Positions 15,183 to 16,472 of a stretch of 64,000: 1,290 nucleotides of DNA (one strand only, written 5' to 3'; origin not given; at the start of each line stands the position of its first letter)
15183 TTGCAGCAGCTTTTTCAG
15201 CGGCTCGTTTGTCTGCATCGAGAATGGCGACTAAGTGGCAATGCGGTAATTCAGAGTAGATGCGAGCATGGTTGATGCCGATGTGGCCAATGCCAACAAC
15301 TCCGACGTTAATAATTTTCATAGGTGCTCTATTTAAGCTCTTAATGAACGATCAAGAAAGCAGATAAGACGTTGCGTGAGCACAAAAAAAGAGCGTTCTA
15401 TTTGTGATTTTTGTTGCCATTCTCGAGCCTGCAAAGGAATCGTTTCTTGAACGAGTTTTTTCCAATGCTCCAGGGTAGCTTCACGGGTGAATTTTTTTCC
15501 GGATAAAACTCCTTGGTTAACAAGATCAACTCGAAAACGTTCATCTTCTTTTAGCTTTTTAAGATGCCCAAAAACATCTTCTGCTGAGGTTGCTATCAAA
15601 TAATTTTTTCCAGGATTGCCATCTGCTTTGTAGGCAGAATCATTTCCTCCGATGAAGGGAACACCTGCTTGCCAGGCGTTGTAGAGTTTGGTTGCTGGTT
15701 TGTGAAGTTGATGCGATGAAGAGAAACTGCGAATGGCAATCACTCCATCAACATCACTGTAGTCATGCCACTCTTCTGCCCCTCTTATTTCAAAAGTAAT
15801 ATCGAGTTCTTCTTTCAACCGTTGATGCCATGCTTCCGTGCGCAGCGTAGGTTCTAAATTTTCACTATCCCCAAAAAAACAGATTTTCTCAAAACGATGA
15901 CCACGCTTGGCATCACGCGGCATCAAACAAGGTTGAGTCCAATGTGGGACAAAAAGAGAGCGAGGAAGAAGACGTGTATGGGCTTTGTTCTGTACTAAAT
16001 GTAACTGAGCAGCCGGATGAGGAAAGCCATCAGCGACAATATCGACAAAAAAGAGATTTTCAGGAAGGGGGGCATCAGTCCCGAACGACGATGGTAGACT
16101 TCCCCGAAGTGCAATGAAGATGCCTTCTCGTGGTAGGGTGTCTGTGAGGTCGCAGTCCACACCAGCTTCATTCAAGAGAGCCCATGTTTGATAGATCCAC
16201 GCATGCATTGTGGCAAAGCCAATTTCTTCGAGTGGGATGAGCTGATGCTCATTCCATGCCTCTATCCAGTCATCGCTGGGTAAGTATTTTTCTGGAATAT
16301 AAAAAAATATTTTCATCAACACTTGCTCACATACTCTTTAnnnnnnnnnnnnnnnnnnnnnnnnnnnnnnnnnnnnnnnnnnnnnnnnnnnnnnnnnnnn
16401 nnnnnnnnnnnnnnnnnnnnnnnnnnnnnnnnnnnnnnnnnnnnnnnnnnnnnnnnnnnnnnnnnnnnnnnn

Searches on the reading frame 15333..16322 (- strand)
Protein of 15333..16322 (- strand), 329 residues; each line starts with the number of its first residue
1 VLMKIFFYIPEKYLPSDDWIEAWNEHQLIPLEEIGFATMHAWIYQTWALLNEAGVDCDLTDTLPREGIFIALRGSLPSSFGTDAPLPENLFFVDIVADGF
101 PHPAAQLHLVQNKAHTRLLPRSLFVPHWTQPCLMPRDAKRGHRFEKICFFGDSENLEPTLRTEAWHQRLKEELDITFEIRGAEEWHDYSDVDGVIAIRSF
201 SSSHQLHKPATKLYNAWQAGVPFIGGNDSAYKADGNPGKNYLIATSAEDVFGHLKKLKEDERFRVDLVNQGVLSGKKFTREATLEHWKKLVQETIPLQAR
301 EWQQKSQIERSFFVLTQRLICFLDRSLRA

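Call 3: search_protein_families(library=pfam, proteins=[window:15333-16322:-], max_evalue=0.01)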
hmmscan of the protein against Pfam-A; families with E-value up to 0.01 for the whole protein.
window:15333-16322:- (329 aa): 1 family
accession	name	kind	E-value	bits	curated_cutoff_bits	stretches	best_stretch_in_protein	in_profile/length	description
PF13524.12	Glyco_trans_1_2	-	0.0027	18.1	25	0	161-285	1-136/144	Glycosyl transferase-like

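Call 4: search_protein_families(library=ncbifam, proteins=[window:15333-16322:-], max_evalue=0.01)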
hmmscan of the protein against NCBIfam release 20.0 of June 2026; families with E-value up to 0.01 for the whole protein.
window:15333-16322:- (329 aa): 0 families

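Call 76: search_solved_structures(query=window:15333-16322:-, max_evalue=1)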
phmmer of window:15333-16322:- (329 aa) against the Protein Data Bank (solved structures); distinct sequences matched with E-value up to 1: 0.
